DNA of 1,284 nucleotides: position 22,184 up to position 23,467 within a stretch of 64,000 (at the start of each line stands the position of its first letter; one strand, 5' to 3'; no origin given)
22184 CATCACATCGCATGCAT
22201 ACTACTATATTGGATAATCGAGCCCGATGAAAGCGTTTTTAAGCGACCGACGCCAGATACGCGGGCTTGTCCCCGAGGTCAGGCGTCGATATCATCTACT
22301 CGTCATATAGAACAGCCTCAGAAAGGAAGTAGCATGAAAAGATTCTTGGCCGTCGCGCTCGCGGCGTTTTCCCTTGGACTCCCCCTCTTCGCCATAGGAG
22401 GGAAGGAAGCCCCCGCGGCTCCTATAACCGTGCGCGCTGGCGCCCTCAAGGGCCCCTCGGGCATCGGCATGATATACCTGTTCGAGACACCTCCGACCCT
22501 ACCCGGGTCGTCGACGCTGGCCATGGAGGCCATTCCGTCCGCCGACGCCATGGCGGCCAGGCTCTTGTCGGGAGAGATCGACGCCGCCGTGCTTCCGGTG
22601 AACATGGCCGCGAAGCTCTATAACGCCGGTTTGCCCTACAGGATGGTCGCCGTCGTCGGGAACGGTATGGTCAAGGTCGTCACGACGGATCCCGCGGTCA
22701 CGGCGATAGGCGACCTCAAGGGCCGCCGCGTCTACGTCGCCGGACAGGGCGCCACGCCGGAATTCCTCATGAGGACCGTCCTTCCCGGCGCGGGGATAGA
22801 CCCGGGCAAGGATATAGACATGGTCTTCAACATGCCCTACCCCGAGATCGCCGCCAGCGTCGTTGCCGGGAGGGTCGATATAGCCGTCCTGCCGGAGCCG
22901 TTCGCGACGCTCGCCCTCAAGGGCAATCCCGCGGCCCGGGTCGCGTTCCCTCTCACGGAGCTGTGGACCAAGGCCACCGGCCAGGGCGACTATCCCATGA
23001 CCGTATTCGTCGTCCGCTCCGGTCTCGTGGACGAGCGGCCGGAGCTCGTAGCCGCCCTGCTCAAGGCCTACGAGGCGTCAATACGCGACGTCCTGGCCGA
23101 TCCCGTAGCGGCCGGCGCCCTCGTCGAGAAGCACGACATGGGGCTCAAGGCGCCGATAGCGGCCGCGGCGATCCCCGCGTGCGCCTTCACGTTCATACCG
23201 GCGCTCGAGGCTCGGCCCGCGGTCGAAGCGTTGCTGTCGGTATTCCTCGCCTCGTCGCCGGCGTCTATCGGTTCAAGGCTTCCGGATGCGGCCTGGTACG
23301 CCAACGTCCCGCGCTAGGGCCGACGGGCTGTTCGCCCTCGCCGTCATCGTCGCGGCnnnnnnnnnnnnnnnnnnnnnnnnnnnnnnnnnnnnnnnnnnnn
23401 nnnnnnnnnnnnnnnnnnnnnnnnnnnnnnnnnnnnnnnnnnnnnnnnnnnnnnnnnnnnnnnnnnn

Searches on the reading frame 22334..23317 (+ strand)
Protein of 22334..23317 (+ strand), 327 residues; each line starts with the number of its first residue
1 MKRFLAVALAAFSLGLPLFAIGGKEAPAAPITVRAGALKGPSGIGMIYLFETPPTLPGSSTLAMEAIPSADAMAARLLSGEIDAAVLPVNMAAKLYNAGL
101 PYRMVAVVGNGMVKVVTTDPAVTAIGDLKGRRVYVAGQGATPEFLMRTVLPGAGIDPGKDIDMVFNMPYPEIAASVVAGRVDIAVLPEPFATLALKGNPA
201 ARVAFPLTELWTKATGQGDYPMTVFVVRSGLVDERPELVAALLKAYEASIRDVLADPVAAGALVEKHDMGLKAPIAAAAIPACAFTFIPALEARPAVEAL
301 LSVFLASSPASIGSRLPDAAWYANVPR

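Call 69: search_protein_families(library=pfam, proteins=[window:22334-23317:+], max_evalue=0.00001)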
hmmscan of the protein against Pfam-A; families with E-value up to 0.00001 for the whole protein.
window:22334-23317:+ (327 aa): 4 families
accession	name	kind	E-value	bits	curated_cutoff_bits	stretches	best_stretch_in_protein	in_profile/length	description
PF13379.11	NMT1_2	-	1.2e-14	55.2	24.7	1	63-246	38-231/252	NMT1-like family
PF09084.16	NMT1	-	1.1e-11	45.5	20.5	1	76-260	37-216/216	NMT1/THI5 like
PF12974.12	Phosphonate-bd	-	1.3e-09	38.2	27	1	69-249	38-221/242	ABC transporter, phosphonate, periplasmic substrate-binding protein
PF02621.19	VitK2_biosynth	-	1.1e-08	35.3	26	1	71-267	32-216/252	Menaquinone biosynthesis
